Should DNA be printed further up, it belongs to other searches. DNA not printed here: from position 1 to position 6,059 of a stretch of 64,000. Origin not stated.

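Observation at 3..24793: About 25 kb same-strand locus: five giant or large secreted proteins plus a dedicated OM barrel, ending in a PorW/SprE-like T9SS gene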

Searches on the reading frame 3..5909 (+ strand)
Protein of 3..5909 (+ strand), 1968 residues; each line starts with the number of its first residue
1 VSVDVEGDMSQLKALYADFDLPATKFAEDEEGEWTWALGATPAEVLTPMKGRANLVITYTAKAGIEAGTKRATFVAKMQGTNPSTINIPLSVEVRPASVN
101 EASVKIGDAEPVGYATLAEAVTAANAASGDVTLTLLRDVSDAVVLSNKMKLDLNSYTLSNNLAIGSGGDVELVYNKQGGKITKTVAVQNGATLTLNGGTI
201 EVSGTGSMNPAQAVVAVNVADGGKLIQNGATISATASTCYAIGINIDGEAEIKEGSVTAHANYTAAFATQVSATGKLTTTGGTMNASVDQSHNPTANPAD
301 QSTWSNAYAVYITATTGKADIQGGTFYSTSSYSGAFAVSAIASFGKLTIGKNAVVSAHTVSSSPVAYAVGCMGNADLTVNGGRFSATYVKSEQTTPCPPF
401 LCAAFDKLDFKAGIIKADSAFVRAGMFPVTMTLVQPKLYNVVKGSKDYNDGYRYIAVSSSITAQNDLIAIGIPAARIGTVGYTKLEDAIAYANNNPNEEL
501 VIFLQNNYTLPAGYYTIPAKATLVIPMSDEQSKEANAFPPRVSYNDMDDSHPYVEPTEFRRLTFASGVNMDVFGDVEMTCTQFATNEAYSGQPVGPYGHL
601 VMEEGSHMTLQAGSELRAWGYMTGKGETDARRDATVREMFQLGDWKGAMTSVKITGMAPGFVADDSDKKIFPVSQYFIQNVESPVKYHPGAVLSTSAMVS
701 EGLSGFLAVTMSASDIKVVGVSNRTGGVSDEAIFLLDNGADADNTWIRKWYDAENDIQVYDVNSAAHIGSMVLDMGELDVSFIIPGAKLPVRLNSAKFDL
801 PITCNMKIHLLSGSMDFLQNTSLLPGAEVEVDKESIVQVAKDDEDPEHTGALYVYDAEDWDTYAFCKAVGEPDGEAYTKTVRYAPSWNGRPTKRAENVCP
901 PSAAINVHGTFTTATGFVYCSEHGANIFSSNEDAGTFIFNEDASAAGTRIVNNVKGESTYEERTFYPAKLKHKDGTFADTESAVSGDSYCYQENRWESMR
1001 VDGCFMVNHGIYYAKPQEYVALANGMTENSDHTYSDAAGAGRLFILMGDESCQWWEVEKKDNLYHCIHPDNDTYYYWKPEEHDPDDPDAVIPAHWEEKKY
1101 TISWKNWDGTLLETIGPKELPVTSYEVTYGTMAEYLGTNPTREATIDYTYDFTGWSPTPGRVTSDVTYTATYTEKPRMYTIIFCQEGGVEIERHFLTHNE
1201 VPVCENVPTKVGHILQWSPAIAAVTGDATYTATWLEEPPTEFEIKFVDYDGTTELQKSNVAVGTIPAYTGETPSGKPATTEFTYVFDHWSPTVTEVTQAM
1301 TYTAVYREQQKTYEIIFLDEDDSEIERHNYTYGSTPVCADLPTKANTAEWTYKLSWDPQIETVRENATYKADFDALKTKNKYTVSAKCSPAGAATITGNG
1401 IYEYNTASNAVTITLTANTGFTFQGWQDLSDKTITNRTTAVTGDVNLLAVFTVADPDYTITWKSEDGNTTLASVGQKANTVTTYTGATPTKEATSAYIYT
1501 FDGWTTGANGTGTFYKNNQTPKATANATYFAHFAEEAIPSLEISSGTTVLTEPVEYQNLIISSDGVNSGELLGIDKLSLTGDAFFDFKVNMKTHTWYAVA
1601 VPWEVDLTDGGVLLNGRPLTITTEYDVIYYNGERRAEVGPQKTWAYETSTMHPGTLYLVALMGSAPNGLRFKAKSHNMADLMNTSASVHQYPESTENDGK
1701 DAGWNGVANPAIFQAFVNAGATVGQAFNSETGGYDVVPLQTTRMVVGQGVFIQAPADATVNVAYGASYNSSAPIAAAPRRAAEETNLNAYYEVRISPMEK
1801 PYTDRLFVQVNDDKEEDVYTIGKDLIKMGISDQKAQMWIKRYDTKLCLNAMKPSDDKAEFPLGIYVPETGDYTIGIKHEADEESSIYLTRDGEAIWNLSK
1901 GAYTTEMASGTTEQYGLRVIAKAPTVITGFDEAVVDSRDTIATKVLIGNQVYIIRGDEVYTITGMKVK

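Call 3: search_protein_families(library=pfam, proteins=[window:3-5909:+], max_evalue=0.01)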
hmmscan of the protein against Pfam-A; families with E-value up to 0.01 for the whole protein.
window:3-5909:+ (1968 aa): 1 family
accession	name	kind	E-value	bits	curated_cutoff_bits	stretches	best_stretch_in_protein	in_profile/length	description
PF18998.6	Flg_new_2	-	0.00039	20.8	23.6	1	1387-1453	4-71/73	Divergent InlB B-repeat domain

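Call 4: search_protein_families(library=ncbifam, proteins=[window:3-5909:+], max_evalue=0.01)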
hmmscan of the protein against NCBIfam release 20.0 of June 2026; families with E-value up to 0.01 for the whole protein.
window:3-5909:+ (1968 aa): 1 family
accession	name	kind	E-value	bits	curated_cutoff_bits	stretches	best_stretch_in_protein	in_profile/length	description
TIGR02543.1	List_Bact_rpt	repeat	0.0044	17.3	20.95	0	1499-1536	6-43/44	TIGR02543 family repeat protein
